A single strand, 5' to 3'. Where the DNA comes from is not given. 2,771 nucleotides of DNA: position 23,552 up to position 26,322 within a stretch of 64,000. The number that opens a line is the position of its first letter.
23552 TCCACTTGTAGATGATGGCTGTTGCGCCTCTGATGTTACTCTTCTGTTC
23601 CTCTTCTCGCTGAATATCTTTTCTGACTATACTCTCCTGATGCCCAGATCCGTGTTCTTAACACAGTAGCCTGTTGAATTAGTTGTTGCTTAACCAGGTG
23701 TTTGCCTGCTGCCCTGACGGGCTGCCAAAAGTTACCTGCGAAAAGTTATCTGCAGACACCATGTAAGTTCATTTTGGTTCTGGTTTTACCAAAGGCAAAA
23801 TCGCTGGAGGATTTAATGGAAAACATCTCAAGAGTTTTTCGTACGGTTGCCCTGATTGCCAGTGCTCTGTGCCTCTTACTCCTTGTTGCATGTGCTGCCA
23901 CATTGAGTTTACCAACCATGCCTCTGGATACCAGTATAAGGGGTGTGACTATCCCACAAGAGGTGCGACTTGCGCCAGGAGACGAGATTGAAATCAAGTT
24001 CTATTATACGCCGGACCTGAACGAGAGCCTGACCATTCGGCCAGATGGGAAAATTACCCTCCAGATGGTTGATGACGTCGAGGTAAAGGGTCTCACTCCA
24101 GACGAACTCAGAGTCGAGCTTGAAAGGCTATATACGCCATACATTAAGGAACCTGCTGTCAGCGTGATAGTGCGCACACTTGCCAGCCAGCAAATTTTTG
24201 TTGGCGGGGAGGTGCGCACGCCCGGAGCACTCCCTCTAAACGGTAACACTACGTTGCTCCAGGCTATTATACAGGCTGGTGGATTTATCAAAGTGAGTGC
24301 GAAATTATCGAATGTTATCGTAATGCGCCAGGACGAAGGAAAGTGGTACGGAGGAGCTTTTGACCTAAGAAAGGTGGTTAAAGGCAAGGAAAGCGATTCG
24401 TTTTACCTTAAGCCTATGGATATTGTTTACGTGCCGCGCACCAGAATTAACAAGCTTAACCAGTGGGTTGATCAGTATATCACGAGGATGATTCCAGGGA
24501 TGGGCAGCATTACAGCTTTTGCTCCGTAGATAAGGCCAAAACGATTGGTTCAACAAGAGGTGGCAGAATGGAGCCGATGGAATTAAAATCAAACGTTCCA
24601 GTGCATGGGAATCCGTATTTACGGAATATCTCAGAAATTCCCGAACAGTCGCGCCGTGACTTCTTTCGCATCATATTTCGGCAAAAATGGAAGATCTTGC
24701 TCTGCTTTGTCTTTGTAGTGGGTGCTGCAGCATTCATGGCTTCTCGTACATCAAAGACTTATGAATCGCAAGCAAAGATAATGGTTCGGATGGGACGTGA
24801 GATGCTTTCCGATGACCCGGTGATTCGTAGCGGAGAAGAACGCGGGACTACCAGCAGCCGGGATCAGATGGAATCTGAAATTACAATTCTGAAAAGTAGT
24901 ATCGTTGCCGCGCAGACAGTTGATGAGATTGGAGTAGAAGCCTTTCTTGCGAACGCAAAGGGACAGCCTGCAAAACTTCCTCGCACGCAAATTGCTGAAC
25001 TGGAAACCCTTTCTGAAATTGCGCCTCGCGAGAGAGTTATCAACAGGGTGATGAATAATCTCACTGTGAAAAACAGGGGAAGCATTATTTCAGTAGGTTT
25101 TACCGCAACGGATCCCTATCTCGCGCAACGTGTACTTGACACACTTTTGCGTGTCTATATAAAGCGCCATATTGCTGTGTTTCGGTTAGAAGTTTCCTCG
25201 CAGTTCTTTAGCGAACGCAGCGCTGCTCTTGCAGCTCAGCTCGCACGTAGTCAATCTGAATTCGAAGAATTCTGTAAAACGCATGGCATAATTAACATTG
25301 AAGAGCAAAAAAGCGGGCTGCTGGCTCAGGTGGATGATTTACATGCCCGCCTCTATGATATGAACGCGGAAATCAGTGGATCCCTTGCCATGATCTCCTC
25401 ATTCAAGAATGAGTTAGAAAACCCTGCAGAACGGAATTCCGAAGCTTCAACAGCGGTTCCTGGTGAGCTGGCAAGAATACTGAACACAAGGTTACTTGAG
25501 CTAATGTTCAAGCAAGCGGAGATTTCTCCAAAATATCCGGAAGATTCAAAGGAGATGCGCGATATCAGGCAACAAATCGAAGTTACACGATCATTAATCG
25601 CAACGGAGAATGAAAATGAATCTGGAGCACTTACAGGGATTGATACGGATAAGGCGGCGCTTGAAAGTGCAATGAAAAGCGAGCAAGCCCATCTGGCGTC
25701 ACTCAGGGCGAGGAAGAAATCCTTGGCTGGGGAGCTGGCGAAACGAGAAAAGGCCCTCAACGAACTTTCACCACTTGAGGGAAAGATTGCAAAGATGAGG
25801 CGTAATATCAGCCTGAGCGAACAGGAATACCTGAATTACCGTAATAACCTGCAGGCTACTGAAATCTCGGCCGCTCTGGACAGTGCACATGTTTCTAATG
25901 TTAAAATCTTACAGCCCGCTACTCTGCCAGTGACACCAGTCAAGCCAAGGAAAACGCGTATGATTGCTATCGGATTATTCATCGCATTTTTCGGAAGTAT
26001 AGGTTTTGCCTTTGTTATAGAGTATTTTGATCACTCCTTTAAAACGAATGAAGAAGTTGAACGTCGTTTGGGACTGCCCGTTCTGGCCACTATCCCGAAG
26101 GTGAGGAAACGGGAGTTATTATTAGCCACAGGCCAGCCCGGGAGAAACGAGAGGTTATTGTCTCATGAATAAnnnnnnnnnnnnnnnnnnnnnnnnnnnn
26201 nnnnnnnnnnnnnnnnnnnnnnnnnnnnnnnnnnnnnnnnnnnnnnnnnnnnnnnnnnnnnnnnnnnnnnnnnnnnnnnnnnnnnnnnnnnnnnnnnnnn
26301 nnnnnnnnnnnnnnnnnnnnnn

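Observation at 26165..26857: BY-kinase-like ATPase with the Walker A lysine replaced by valine (GEGVTT)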

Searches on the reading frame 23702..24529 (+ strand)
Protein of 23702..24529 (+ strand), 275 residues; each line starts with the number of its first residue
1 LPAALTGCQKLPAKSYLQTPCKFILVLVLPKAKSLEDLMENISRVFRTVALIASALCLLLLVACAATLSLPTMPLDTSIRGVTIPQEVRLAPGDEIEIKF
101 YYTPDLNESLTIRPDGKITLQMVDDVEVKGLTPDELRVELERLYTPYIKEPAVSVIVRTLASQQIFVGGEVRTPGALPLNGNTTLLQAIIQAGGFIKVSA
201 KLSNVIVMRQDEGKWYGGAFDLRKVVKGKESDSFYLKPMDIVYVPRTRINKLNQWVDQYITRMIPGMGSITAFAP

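Call 3: search_protein_families(library=ncbifam, proteins=[window:23702-24529:+], max_evalue=0.01)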
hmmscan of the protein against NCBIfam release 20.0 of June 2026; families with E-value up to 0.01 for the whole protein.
window:23702-24529:+ (275 aa): 4 families
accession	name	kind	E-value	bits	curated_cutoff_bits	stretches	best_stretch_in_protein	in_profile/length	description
TIGR03027.2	pepcterm_export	equivalog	1.6e-32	112.5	180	1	89-247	4-167/169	XrtA/PEP-CTERM system exopolysaccharide export protein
NF041843.1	EpsY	equivalog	1.2e-23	83.4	320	1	55-244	20-210/211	exopolysaccharide export protein EpsY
TIGR03028.1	EpsE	equivalog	7e-20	71.4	262.65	1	88-247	2-162/239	polysaccharide export protein EpsE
NF011658.0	PRK15078.1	subfamily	2e-16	59.7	333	1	112-250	120-255/380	polysaccharide export protein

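Call 4: search_protein_families(library=pfam, proteins=[window:23702-24529:+], max_evalue=0.01)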
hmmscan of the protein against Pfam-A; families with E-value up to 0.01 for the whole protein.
window:23702-24529:+ (275 aa): 3 families
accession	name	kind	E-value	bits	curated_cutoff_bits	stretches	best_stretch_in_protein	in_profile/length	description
PF02563.21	Poly_export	-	4.3e-20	72.1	28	1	85-157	4-76/77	Polysaccharide biosynthesis/export protein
PF22461.2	SLBB_2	-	4.2e-12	46.4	27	1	163-244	1-79/79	SLBB domain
PF10531.15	SLBB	-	1.8e-10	40.9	27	1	165-212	2-47/55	SLBB domain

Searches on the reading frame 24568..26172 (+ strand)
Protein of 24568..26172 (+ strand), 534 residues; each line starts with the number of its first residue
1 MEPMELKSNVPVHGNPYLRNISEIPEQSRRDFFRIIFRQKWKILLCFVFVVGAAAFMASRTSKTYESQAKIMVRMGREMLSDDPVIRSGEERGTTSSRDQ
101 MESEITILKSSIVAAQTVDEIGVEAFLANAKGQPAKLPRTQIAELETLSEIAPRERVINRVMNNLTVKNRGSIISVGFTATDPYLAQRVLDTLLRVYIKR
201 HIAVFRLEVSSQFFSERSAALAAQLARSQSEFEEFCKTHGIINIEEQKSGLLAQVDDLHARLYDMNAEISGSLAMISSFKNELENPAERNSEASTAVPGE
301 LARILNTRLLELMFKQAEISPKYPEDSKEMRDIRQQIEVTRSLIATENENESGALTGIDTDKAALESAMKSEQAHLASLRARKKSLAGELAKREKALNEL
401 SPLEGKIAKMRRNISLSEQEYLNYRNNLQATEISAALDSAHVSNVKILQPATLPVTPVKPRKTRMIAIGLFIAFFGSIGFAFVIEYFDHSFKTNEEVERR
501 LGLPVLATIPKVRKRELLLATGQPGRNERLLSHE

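Call 3: search_protein_families(library=ncbifam, proteins=[window:24568-26172:+], max_evalue=0.01)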
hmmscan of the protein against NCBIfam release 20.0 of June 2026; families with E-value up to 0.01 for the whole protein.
window:24568-26172:+ (534 aa): 9 families
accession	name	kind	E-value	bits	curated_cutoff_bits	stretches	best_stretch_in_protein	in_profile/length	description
TIGR03007.1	pepcterm_ChnLen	equivalog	7.9e-40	136.5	278.85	1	150-516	98-467/498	XrtA system polysaccharide chain length determinant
TIGR03017.1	EpsF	equivalog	1.9e-23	82.9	422.75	1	32-509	6-443/444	chain length determinant protein EpsF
TIGR01005.1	eps_transp_fam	subfamily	2.6e-22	78.8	411.7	1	32-515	9-483/754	exopolysaccharide transport protein family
TIGR01006.1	polys_exp_MPA1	subfamily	2.8e-13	49.8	296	1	439-514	151-226/226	CspC family polysaccharide chain length determinant protein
NF007350.0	PRK09841.1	equivalog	2.8e-13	48.9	1248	1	366-512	331-473/726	tyrosine-protein kinase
NF008568.0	PRK11519.1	equivalog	5.7e-12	44.6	1068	1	378-511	343-472/720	tyrosine-protein kinase Wzc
TIGR01010.1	BexC_CtrB_KpsE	subfamily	4.3e-05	22.8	437.5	0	327-439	199-300/362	polysaccharide export inner-membrane protein, BexC/CtrB/KpsE family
TIGR02169.1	SMC_prok_A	equivalog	0.0008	17.2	729.4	1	224-426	216-904/1165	chromosome segregation protein SMC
TIGR02168.1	SMC_prok_B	equivalog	0.0052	14.6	567.35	1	221-430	244-460/1181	chromosome segregation protein SMC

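Call 4: search_protein_families(library=pfam, proteins=[window:24568-26172:+], max_evalue=0.01)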
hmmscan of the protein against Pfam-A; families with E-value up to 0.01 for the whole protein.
window:24568-26172:+ (534 aa): 3 families
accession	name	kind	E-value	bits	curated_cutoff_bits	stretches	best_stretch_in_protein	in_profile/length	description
PF13807.11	GNVR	-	6.2e-10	39.3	27.7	1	407-483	6-79/82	G-rich domain on putative tyrosine kinase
PF02706.20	Wzz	-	1.9e-06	28.5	25.5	1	32-120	8-90/91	Chain length determinant protein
PF23735.1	KIF9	-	0.0015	19.2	31.9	1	228-344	3-116/140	Kinesin-like protein KIF9 domain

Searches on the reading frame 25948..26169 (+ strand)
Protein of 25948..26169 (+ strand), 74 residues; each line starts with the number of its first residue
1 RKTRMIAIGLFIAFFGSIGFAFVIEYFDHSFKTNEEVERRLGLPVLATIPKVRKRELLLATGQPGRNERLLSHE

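Call 49: search_solved_structures(query=window:25948-26169:+, max_evalue=1, show_alignments=4)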
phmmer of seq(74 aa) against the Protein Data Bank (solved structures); distinct sequences matched with E-value up to 1: 7.
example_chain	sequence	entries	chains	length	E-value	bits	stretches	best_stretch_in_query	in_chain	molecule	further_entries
4jlv_A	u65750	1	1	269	0.06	16.9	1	26-53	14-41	C-terminal fragment of Membrane protein CapA1, Putative uncharacterized protein capB1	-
3bfv_A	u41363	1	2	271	0.063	16.8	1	26-53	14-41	Membrane protein CapA1, Protein tyrosine kinase,Protein tyrosine kinase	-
2ved_A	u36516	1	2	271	0.064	16.8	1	26-53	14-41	MEMBRANE PROTEIN CAPA1, PROTEIN TYROSINE KINASE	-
2kk6_A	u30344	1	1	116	0.066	16.8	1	15-54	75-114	Proto-oncogene tyrosine-protein kinase FER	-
1ufo_A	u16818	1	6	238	0.073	16.6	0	41-71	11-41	hypothetical protein TT1662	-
4jmp_A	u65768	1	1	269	0.14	15.8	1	27-52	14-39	C-terminal fragment of CapA, Protein tyrosine kinase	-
6kc4_A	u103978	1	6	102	0.29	14.7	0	15-51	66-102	Tyrosine-protein kinase Fer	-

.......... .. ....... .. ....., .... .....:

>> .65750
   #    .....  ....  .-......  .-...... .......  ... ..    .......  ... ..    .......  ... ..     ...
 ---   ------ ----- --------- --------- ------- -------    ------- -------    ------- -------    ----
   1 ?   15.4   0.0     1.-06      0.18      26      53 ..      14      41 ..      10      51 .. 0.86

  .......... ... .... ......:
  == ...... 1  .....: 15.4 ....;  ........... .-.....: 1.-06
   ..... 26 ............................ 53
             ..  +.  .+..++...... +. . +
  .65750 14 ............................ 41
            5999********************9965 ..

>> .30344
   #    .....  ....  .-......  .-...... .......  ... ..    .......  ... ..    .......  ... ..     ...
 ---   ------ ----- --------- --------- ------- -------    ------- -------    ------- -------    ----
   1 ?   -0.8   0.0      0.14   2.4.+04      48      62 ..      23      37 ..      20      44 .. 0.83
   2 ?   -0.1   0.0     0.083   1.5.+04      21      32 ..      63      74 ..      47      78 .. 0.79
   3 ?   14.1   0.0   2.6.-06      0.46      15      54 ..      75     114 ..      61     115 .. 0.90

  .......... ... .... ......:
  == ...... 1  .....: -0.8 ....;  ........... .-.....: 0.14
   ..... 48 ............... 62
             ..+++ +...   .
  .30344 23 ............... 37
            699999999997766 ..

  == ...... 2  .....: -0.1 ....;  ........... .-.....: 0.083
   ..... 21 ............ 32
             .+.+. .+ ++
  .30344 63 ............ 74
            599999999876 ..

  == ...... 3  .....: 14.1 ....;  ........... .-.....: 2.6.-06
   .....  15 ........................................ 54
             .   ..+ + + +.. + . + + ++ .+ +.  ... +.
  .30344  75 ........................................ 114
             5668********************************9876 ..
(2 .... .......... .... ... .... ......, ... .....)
